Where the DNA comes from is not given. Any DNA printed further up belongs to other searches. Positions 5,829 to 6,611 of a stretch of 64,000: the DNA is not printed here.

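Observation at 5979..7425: Three tandem, translationally coupled 2H-phosphoesterase paralogs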

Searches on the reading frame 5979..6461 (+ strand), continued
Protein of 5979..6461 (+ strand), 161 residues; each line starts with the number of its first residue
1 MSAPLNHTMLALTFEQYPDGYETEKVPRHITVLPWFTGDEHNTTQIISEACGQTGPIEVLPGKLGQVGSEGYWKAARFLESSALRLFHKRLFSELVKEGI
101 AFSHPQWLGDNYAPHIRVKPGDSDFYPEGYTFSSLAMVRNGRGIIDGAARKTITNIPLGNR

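Call 77: find_encoding_contigs(protein=P0121, flank=4000, max_places=3)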
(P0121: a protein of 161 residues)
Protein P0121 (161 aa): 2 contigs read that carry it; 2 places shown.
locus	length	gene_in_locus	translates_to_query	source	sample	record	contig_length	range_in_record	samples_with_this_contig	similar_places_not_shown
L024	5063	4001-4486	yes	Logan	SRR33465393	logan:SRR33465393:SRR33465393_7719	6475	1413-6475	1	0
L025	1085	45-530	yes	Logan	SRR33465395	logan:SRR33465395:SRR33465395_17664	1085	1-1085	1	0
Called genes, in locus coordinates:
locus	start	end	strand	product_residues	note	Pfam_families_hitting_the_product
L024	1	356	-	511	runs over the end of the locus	PF01381:HTH_3, PF13443:HTH_26 (weak), PF13560:HTH_31 (weak), PF00275:EPSP_synthase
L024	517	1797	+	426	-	PF00464:SHMT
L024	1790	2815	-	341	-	PF01565:FAD_binding_4, PF02873:MurB_C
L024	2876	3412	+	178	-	PF13560:HTH_31, PF11950:DUF3467 (weak)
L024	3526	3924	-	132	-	-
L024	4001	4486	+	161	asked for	PF13563:2_5_RNA_ligase2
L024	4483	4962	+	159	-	PF00186:DHFR_1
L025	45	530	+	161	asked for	PF13563:2_5_RNA_ligase2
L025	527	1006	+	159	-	PF00186:DHFR_1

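Call 78: find_encoding_contigs(protein=P0147, flank=4000, max_places=2)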
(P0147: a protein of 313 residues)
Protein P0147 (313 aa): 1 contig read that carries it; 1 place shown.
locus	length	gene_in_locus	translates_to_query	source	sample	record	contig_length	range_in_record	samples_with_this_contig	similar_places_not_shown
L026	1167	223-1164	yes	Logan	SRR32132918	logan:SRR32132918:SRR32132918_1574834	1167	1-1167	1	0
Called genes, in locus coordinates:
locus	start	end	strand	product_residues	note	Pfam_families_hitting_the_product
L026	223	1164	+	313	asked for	PF13563:2_5_RNA_ligase2, PF00583:Acetyltransf_1, PF13527:Acetyltransf_9 (faint), PF13673:Acetyltransf_10, PF13508:Acetyltransf_7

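Call 86: find_related_loci(query=window:5979-6461:+, collection=viral_contigs, flank=3000)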
Query window:5979-6461:+ (161 aa) in viral_contigs; peptide patterns used: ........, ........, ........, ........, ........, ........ (x = any residue, [..] = any of these).
4 stretches matched a pattern, but none encodes a relative of the query by tblastn (E <= 1e-3).
